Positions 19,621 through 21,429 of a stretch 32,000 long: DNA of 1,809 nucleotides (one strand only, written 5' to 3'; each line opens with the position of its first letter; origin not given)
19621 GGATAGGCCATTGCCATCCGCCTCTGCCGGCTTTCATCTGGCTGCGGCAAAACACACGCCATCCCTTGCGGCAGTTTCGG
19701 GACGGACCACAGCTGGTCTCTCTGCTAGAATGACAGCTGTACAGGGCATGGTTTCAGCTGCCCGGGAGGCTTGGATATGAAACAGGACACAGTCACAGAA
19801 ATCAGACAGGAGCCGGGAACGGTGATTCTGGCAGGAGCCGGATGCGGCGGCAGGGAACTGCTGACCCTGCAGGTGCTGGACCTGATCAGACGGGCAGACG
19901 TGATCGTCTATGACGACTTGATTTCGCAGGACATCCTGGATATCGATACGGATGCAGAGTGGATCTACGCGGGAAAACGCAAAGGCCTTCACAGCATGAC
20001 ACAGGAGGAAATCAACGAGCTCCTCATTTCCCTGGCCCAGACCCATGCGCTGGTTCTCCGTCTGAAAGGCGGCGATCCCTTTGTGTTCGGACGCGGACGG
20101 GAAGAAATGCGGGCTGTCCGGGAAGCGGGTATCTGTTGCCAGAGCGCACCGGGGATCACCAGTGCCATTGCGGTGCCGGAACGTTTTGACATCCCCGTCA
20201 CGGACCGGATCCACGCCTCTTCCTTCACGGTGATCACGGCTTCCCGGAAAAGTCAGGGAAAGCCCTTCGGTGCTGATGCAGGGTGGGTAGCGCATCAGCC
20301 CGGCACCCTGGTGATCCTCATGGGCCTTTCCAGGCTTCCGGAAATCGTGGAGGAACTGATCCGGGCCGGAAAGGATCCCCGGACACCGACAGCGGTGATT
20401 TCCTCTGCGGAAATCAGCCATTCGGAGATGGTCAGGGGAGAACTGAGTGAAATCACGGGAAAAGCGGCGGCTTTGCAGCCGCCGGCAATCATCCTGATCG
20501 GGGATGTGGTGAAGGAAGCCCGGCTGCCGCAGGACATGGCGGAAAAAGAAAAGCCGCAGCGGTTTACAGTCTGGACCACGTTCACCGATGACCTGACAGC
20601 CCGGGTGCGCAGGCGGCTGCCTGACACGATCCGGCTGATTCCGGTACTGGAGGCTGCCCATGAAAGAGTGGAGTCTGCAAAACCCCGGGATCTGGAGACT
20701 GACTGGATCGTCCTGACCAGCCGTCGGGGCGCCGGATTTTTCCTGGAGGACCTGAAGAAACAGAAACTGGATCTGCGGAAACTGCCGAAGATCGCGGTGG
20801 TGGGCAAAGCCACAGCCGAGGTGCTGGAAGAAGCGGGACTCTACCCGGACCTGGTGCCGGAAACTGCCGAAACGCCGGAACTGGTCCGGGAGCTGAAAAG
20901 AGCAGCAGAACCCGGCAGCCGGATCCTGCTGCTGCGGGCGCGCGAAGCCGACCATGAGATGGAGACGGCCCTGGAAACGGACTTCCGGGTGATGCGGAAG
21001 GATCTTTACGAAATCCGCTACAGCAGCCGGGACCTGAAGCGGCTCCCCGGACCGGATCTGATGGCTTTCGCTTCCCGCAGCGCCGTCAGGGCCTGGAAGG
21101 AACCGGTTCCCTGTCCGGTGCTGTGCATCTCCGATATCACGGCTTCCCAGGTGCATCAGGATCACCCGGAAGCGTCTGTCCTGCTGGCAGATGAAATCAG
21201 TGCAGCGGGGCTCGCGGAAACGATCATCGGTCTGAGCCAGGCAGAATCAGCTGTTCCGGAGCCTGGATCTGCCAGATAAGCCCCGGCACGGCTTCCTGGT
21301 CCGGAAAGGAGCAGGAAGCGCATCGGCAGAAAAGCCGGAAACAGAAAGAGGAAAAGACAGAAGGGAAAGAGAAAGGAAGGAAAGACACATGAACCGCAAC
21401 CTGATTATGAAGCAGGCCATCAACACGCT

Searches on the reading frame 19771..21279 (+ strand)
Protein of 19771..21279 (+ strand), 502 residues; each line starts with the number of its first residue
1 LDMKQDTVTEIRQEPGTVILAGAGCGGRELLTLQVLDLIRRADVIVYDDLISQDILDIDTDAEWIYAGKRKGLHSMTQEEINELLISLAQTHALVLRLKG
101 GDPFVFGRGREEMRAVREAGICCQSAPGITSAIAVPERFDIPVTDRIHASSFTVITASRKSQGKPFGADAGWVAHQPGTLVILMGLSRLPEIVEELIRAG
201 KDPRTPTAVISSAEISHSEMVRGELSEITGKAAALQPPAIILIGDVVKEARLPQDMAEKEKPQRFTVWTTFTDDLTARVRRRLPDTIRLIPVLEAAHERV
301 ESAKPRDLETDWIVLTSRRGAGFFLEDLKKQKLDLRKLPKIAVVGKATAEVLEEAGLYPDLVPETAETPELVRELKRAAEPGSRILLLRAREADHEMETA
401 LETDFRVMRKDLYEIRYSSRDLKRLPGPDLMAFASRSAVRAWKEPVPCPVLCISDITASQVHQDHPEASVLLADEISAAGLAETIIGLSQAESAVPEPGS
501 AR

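Call 4: search_protein_families(library=pfam, proteins=[window:19771-21279:+], max_evalue=0.1)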
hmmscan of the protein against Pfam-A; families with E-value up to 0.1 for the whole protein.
window:19771-21279:+ (502 aa): 2 families
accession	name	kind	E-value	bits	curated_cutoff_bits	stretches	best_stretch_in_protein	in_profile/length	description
PF00590.25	TP_methylase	-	2.7e-39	135.8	27.8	1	17-228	1-211/212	Tetrapyrrole (Corrin/Porphyrin) Methylases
PF02602.20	HEM4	-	2.4e-28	99.3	27.5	1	290-463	17-212/231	Uroporphyrinogen-III synthase HemD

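Call 14: find_related_loci(query=window:19771-21279:+, collection=genome_contigs, flank=10000)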
Query window:19771-21279:+ (502 aa) in genome_contigs; peptide patterns used: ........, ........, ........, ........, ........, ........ (x = any residue, [..] = any of these).
600 stretches matched a pattern (row limit reached: there are more); 600 encode a relative of the query (tblastn E <= 1e-3); the best 80 are kept; 80 distinct loci.
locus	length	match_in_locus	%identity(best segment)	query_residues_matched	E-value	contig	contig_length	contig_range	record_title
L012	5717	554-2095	38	2-501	2e-81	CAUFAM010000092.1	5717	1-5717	MAG TPA_asm: uncultured Oscillospiraceae bacterium isolate ERR10149235_bin.12_MetaWRAP_v1.3_MAG genome assembly, contig:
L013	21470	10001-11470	38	16-492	5e-81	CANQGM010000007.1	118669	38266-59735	MAG: uncultured Clostridia bacterium isolate Lapin-027__bin28 genome assembly, contig: Lapin-027__NODE_82_length_118669_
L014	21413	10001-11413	38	16-486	2e-72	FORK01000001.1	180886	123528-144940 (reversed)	Ruminococcaceae bacterium D5 genome assembly, contig: IE26DRAFT_scaffold00001.1, whole genome shotgun sequence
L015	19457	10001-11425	37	12-485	5e-69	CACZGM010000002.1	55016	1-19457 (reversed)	MAG: uncultured Ruminococcus sp. isolate RUG12593 genome assembly, contig: RUG12593_asm_2, whole genome shotgun sequence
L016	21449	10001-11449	35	16-486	1e-68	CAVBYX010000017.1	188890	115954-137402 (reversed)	Acutalibacteraceae bacterium isolate SRR8978320_cleanbin_000002 genome assembly, contig: Spades_SRR8978320_contig_1, who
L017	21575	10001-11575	33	9-486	2e-68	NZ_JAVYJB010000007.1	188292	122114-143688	Pilosibacter fragilis strain CSJ-4 CSJ-4_ctg0007, whole genome shotgun sequence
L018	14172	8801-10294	35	16-486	2e-67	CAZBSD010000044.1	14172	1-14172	MAG TPA_asm: uncultured Syntrophomonas sp. isolate SRP192927_co4_966 genome assembly, contig: NODE_9466_length_14172_cov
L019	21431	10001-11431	37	16-460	3e-67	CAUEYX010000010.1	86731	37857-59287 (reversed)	MAG TPA_asm: uncultured Lachnospiraceae bacterium isolate SRR13494512_bin.13_MetaWRAP_v1.3_MAG genome assembly, contig:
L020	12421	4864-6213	37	16-451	9e-65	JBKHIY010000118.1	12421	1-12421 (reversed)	MAG: Candidatus Brocadiia bacterium isolate D4M11_1 NODE_2905_length_12421_cov_44.788129, whole genome shotgun sequence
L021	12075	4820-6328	36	13-486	1e-64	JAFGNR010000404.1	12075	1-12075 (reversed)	MAG: Anaerolineae bacterium isolate Zod_Metabat.557 k87_6398179, whole genome shotgun sequence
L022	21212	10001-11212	38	12-397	1e-63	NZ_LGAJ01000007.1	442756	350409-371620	Sellimonas intestinalis strain BR72 contig_7, whole genome shotgun sequence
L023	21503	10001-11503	33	12-486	2e-62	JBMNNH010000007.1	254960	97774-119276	MAG: Acetivibrionales bacterium isolate SBF912LR0HQ0143 contig_33444, whole genome shotgun sequence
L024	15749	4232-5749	34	9-486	2e-62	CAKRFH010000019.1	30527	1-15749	MAG: uncultured Roseburia sp. isolate REFINED_METABAT215_TOP10_CONTIGS_1500_ASSEMBLY_K77_MERGED__Hadza_MoBio_hadza-A-D_F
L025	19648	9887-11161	36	16-439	1e-62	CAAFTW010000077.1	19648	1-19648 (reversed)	MAG TPA_asm: Clostridia bacterium, isolate HGM13489, WGS project CAAFTW010000000 data, contig: SRS295016_24_k89_65225, w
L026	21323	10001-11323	36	18-439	3e-62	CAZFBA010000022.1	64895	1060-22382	MAG TPA_asm: uncultured Gammaproteobacteria bacterium isolate SRP241341_co1_276 genome assembly, contig: NODE_563_length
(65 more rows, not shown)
